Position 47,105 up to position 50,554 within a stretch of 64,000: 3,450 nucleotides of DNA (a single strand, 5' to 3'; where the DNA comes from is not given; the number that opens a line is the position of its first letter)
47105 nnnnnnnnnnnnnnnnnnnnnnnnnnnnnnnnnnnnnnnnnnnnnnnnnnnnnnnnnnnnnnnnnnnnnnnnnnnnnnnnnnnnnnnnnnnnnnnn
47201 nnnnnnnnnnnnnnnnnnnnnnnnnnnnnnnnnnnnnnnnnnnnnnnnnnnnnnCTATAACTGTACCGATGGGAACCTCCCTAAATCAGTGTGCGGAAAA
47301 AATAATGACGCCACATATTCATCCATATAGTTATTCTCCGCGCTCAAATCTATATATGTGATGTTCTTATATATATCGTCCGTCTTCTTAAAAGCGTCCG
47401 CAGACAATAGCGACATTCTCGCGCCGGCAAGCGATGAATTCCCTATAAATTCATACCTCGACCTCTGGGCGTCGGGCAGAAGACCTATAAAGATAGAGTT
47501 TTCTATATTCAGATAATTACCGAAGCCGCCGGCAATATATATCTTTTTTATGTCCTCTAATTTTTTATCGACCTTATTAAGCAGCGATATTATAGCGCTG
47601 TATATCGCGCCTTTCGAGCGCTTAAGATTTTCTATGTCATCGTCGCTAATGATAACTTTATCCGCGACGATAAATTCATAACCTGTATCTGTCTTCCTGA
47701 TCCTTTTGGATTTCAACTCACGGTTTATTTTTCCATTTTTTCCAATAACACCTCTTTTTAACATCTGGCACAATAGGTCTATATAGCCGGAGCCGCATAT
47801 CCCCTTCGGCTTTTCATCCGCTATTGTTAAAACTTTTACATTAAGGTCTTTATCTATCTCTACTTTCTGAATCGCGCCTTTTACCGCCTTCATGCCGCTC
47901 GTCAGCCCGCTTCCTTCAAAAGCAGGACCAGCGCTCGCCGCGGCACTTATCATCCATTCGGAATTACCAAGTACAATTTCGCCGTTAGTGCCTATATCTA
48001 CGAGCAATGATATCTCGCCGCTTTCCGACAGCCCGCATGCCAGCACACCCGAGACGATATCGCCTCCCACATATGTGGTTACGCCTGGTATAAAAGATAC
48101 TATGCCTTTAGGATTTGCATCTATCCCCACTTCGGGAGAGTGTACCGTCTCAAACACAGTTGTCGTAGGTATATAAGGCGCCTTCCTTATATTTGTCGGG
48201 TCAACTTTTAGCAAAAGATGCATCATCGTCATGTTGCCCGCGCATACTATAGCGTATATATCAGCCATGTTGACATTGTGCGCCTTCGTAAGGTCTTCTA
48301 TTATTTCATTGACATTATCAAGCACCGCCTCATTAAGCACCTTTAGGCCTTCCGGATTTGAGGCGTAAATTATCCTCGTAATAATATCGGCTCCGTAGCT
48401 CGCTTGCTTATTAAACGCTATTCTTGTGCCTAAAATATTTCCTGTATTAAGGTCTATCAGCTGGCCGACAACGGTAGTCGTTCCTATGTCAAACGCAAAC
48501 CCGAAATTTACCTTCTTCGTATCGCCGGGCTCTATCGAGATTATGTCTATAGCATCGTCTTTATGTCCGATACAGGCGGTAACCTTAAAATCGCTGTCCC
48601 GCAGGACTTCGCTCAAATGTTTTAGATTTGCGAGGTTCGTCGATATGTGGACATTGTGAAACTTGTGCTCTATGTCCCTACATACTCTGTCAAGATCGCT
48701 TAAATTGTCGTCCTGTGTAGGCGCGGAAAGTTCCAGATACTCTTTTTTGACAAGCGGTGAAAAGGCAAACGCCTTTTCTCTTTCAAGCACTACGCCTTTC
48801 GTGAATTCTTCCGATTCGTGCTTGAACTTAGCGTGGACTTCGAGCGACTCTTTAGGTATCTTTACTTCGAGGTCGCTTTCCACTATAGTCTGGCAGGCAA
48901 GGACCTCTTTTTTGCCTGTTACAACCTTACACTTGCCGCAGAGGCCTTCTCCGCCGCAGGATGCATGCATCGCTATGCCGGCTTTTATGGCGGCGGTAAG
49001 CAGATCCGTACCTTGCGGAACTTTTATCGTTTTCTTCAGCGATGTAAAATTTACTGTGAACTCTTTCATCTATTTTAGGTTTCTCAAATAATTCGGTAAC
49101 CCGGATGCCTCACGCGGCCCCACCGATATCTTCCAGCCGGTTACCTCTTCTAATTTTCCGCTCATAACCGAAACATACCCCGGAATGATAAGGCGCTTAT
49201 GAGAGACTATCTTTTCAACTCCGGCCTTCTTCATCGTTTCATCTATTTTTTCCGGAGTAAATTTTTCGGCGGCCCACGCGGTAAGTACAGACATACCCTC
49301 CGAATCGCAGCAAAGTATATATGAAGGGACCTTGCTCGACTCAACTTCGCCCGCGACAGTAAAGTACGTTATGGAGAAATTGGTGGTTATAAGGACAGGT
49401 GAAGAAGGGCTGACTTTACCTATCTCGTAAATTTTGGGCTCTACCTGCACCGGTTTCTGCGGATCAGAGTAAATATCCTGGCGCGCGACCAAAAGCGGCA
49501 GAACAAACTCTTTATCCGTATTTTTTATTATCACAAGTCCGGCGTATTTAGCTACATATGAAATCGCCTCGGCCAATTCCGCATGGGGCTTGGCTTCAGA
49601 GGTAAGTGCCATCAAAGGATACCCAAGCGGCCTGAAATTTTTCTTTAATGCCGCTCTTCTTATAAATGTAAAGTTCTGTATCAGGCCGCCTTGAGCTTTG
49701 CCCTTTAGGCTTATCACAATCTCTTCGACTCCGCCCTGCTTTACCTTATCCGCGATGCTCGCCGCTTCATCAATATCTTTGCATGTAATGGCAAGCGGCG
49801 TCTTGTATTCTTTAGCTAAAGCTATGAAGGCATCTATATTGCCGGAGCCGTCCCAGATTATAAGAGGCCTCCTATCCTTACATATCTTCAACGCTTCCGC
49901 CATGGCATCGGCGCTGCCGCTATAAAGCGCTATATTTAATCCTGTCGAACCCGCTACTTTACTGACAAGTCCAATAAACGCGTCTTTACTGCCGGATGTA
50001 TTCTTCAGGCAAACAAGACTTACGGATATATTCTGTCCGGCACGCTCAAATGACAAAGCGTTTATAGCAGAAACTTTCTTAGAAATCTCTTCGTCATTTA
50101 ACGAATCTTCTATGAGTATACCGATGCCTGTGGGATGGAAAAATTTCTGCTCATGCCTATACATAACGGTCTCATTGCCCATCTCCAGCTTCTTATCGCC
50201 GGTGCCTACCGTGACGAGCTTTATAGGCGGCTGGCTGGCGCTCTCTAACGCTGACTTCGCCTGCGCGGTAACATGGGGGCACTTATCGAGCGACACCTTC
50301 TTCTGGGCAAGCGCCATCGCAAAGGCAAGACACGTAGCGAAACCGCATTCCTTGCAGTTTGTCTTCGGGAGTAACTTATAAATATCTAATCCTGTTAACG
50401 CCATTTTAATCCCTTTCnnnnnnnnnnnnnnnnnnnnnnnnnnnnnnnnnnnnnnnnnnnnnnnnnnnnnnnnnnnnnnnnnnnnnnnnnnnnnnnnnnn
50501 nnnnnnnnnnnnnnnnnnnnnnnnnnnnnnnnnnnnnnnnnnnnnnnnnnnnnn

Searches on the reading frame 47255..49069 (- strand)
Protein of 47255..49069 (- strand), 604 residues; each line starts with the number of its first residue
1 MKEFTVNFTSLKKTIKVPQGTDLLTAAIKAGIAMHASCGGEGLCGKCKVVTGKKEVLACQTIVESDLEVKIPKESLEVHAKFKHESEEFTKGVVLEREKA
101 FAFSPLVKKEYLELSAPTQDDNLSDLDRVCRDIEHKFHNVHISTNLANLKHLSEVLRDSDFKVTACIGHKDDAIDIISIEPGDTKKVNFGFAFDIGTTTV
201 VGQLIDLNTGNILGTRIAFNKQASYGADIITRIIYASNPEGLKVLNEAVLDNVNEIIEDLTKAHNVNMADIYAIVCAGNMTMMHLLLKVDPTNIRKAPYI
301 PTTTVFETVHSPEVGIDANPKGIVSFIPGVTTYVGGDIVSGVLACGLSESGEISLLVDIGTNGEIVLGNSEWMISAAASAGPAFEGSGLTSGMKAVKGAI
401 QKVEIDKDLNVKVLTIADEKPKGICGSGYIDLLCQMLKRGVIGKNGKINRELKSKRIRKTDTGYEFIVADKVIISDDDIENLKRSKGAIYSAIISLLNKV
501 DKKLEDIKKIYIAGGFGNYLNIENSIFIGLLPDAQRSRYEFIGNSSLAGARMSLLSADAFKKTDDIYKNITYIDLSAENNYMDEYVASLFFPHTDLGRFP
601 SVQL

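Call 45: search_protein_families(library=pfam, proteins=[window:47255-49069:-], max_evalue=0.00001)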
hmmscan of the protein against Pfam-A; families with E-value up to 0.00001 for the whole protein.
window:47255-49069:- (604 aa): 4 families
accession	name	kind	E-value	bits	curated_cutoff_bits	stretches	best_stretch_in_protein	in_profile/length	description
PF14574.11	RACo_C_ter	-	4.6e-94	314.8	27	1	352-603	1-261/261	C-terminal domain of RACo the ASKHA domain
PF17651.6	Raco_middle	-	2.5e-57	193.5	26.8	1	189-349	1-162/163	RACo middle region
PF17650.6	RACo_linker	-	8.7e-23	80.4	26.2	1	97-185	2-85/86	RACo linker region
PF00111.32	Fer2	-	2.4e-08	34.2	21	1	12-63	7-76/77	2Fe-2S iron-sulfur cluster binding domain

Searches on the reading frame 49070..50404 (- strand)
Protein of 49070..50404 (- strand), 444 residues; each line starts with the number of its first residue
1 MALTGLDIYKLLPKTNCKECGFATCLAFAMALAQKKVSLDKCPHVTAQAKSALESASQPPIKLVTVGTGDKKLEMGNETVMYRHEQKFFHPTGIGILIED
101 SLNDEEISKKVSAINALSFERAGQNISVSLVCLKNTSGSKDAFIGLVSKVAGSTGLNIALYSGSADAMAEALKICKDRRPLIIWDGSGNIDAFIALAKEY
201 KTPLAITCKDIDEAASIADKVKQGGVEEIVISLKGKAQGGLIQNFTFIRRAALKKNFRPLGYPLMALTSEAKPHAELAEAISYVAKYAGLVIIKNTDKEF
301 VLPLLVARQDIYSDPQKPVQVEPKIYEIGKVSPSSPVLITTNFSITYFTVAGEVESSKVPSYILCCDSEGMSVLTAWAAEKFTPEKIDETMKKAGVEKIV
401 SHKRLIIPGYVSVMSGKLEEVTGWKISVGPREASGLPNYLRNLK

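Call 45: search_protein_families(library=pfam, proteins=[window:49070-50404:-], max_evalue=0.00001)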
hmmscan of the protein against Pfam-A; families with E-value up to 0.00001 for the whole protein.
window:49070-50404:- (444 aa): 2 families
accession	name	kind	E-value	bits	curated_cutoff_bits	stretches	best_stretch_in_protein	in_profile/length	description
PF03599.22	CdhD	-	2e-98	330.1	24.8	1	64-439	2-386/387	CO dehydrogenase/acetyl-CoA synthase delta subunit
PF04060.18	FeS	-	7.9e-15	54.7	23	1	12-44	1-33/33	Putative Fe-S cluster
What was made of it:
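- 49070..50404 (-): acsC (large subunit of the corrinoid iron-sulfur protein), downstream neighbour. Pfam FeS and CdhD (call 45).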
